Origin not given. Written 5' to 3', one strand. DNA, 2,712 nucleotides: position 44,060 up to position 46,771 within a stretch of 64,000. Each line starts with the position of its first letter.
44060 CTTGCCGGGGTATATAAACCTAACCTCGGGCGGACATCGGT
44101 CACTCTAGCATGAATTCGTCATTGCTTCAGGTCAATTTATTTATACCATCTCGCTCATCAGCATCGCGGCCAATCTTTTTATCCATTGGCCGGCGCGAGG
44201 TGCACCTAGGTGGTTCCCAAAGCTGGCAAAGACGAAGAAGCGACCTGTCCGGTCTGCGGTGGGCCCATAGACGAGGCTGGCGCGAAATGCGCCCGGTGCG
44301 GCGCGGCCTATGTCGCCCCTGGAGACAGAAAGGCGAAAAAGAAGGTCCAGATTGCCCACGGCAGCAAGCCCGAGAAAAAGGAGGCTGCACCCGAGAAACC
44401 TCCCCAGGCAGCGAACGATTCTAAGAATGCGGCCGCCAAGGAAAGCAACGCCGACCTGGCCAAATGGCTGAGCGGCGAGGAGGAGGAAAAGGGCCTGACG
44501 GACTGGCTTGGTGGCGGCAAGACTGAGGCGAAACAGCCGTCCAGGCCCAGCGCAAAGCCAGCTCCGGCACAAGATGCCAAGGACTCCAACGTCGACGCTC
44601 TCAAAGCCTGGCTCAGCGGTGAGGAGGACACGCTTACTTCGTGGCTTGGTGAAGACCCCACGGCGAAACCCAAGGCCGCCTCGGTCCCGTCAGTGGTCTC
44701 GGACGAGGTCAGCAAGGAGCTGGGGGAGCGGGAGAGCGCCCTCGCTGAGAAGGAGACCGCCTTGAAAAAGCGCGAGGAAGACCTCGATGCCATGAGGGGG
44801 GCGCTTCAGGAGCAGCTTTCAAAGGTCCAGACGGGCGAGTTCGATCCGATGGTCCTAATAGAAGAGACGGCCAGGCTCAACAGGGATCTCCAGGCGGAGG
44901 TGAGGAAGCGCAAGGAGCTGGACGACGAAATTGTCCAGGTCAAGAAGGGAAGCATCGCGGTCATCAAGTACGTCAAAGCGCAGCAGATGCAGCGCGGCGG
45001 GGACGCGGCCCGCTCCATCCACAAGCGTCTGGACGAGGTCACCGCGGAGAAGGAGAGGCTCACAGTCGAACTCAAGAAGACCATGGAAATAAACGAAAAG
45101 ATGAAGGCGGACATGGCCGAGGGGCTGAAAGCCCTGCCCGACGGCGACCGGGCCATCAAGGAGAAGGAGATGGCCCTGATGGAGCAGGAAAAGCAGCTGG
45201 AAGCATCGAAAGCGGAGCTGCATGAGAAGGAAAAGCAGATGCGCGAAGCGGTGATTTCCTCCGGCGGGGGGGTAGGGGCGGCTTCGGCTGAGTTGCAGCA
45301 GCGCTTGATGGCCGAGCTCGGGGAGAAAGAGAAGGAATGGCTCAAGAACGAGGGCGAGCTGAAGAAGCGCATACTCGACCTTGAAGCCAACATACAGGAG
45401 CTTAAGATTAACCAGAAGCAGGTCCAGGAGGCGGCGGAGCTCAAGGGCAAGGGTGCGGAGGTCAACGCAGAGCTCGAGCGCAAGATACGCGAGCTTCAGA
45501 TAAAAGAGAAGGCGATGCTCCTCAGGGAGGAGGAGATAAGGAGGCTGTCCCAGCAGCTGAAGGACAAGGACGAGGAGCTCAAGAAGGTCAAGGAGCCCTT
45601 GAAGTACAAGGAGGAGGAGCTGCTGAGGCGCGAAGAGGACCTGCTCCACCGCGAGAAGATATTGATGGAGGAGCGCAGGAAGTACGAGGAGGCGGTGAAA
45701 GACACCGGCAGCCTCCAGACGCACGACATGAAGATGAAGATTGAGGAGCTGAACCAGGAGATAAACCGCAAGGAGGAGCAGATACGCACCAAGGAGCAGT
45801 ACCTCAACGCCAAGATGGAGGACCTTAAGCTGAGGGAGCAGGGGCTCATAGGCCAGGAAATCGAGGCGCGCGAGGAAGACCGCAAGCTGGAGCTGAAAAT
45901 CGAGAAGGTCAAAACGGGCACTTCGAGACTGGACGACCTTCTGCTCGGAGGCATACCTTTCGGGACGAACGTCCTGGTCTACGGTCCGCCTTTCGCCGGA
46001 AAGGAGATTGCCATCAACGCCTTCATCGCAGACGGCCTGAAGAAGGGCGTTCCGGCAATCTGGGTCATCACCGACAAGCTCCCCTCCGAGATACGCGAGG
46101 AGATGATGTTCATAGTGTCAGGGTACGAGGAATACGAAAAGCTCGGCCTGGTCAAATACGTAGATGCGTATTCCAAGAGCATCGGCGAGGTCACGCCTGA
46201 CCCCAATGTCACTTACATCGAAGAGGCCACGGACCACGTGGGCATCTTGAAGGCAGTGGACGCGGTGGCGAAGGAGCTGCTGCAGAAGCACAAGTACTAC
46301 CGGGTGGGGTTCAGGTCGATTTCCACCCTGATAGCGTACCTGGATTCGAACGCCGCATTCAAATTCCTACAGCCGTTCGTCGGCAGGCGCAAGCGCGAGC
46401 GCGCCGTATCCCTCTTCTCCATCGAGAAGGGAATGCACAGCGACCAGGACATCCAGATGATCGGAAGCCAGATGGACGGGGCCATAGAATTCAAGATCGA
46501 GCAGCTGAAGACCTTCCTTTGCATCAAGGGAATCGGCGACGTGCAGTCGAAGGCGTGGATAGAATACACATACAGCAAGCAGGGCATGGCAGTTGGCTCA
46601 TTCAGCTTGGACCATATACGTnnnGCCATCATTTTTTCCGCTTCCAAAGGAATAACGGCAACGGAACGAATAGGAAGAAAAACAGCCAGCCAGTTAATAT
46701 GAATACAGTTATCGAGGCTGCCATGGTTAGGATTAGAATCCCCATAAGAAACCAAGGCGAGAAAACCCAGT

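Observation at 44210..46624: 804-aa Zn-ribbon/coiled-coil protein ending in a KaiC/RecA-like domain with a GKE Walker A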

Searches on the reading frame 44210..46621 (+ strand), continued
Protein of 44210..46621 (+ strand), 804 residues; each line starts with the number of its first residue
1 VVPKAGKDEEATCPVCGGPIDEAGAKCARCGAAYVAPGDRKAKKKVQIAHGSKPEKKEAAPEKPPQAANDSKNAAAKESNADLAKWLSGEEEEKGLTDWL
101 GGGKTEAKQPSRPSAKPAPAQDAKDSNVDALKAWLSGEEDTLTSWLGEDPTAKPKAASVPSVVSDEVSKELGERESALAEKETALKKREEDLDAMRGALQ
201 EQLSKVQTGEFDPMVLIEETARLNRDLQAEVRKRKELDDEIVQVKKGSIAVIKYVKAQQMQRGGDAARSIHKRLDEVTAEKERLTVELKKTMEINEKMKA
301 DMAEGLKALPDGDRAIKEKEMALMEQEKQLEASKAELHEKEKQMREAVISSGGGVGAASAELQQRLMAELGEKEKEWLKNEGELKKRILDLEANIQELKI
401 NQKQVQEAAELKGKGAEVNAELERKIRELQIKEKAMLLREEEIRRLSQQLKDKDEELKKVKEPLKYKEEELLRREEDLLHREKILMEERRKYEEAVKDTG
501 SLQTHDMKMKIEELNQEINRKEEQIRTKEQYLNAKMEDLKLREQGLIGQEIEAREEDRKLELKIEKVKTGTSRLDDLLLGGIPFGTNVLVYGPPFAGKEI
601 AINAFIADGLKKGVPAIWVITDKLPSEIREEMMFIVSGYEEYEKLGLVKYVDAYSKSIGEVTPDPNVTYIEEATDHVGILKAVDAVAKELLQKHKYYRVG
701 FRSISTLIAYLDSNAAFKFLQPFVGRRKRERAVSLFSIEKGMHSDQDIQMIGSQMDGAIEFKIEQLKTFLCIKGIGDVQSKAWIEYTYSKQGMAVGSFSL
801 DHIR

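Call 55: predict_structure(alignment_id=A1)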
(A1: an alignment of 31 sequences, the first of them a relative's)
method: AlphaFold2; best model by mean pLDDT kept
length: 804 residues; sequences in the alignment: 31
mean_pLDDT: 65.7   pTM: 0.33
mean pLDDT of the five models: 65.7, 65.1, 62.9, 62.5, 59.6
residues with pLDDT >= 90: 19; 70-90: 422; 50-70: 192; < 50: 171
segments of 3 or more residues with pLDDT < 50: 1-9, 37-77, 101-125, 147-165, 261-266, 352-356, 499-501, 558-572, 766-804
pLDDT, mean of each block of 10 residues (from residue 1): 36 75 73 60 30 30 31 45 63 58 34 31 50 58 50 32 46 67 73 73 66 67 73 74 66 55 47 72 81 81 78 76 78 76 68 49 68 76 77 77 74 65 79 83 85 82 77 78 74 57 56 72 77 74 62 55 38 54 72 71 83 88 86 81 89 84 87 84 90 87 78 77 70 82 79 75 51 33 32 33 32
secondary structure, 60 per line:
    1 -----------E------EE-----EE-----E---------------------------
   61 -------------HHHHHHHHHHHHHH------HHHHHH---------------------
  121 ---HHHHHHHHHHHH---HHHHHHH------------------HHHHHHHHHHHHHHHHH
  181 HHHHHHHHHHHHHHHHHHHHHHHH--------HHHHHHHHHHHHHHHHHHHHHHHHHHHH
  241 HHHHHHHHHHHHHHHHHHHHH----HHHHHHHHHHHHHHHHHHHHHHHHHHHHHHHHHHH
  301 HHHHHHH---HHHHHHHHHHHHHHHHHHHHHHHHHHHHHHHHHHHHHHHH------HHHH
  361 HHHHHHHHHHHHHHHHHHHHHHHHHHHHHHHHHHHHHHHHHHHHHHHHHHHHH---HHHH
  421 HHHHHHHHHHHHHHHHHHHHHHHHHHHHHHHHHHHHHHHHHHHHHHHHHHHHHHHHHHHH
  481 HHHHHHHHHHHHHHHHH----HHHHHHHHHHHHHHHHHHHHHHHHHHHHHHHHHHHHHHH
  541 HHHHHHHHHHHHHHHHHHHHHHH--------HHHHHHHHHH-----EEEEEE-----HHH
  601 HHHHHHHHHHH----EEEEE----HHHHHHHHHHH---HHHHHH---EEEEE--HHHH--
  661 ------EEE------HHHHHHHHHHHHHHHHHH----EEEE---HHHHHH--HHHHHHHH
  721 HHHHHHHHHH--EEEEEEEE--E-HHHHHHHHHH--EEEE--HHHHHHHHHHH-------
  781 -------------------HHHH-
elements in order (helices of 4 or more, strands of 3 or more residues): H74-87 H94-99 H124-135 H139-145 H164-204 H213-261 H266-307 H311-350 H357-413 H417-497 H502-563 H572-581 E587-592 H598-611 E616-620 H625-635 H639-644 E648-652 H655-658 E667-669 H676-693 E698-701 H705-710 H713-730 E733-740 H745-754 E757-760 H763-773 H800-803
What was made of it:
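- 44240..44308 (+): Zinc ribbon, residues 11-33 (C13, C16, C27, C30; CxxC-x10-CxxC). AlphaFold2 pLDDT is about 73-75 here (call 55).
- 44309..44440 (+): Lys/Ala/Pro-rich disordered linker, residues 34-77. About 40% of orthologues have an (HhH)2 domain at this position. pLDDT about 30 (call 55).
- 44447..44512 (+): Trp-rich repeat 1, residues 80-101 (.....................). Predicted as a short helix pair (call 55).
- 44699..45898 (+): Segmented coiled-coil stalk, residues 164-563. Seven helices: 164-204, 213-261, 266-307, 311-350, 357-413, 417-497, 502-563. Call 55 (AlphaFold2 secondary structure).
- Checked: AlphaFold2 gives about 400 helical residues (164-563) in seven helices separated by Gly/Pro breaks (call 55).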

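Call 76: search_protein_families(library=padloc, proteins=[window:44210-46621:+], max_evalue=0.01)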
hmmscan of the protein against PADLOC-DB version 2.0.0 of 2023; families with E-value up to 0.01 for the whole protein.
window:44210-46621:+ (804 aa): 0 families
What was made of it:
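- On Anti-phage defence proteins (PADLOC): No hit for this protein or for the 140-aa neighbour (call 76).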

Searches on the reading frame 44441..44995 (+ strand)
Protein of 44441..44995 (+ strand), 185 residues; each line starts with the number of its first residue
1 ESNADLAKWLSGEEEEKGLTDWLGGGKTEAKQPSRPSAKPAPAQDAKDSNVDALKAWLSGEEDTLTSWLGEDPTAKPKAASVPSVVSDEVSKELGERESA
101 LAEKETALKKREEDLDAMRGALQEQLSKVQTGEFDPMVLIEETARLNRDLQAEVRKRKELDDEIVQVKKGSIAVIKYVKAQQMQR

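Call 69: find_homologous_proteins(query=A4, max_evalue=0.001)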
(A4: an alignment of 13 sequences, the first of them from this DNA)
Query A4 (13 sequences) (185 aa, profile of the alignment): 12 proteins with E <= 0.001 among 8000 candidates.
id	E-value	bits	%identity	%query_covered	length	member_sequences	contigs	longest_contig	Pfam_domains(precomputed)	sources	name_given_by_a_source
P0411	3.7e-62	228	76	100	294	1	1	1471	-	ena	-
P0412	8.7e-57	210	41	99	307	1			-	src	-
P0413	9.0e-56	207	40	99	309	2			-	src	-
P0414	1.4e-43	167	43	69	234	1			-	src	-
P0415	3.7e-43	166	40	91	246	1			-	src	-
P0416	8.1e-43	165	40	91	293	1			-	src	-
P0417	1.4e-42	164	37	99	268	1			-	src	-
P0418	2.6e-41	160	42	91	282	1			-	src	-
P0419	1.2e-40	157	45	74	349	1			-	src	-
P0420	4.6e-35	139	42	61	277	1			-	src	-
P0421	1.0e-23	102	66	33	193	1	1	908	-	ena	-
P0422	2.5e-11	62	32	90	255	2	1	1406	PF12826.14,PF10391.16,PF14520.13,PF12836.14,PF00633.30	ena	-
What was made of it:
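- Tried and rejected: The word-index candidate list saturated at 8000, and only 12 short fragments were scored (call 69), so the search was uninformative.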

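Call 73: search_solved_structures(query=A4, max_evalue=1, show_alignments=2)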
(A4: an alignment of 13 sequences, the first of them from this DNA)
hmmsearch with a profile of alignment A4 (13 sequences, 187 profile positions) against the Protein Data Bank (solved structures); distinct sequences matched with E-value up to 1: 41.
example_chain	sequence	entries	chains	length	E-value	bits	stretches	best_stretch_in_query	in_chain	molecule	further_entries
1zxa_A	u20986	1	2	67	0.039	17.1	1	80-123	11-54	cGMP-dependent protein kinase 1, alpha isozyme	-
6h7w_B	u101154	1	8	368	0.041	17.1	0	55-140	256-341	Putative vacuolar protein sorting-associated protein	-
7l6k_A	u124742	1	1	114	0.056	16.6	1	108-173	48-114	Apolipoprotein L1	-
7lf8_A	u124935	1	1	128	0.059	16.5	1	108-173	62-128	Apolipoprotein L2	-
7lf7_K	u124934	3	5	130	0.08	16.1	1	108-173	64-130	Apolipoprotein L1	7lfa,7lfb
3nmd_A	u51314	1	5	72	0.11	15.7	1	88-131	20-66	cGMP Dependent PRotein Kinase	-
9mtg_B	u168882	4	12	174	0.17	15.1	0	66-148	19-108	Hemagglutinin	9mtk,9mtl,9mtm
3s11_B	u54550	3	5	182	0.17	15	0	66-148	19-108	Hemagglutinin HA2 chain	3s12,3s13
4w8n_B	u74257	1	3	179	0.18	14.9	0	67-149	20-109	Hemagglutinin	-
7x6o_B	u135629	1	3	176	0.19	14.9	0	67-149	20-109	Hemagglutinin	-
5gjt_B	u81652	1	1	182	0.21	14.8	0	67-149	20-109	Hemagglutinin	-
1jsm_B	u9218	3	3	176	0.21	14.7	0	66-148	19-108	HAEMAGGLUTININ (HA2 CHAIN)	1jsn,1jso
4lxv_B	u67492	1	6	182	0.22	14.7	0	67-149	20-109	Hemagglutinin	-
7t3d_B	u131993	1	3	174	0.23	14.6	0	67-149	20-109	Hemagglutinin HA2 chain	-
3m6s_B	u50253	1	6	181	0.24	14.6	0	67-149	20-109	Hemagglutinin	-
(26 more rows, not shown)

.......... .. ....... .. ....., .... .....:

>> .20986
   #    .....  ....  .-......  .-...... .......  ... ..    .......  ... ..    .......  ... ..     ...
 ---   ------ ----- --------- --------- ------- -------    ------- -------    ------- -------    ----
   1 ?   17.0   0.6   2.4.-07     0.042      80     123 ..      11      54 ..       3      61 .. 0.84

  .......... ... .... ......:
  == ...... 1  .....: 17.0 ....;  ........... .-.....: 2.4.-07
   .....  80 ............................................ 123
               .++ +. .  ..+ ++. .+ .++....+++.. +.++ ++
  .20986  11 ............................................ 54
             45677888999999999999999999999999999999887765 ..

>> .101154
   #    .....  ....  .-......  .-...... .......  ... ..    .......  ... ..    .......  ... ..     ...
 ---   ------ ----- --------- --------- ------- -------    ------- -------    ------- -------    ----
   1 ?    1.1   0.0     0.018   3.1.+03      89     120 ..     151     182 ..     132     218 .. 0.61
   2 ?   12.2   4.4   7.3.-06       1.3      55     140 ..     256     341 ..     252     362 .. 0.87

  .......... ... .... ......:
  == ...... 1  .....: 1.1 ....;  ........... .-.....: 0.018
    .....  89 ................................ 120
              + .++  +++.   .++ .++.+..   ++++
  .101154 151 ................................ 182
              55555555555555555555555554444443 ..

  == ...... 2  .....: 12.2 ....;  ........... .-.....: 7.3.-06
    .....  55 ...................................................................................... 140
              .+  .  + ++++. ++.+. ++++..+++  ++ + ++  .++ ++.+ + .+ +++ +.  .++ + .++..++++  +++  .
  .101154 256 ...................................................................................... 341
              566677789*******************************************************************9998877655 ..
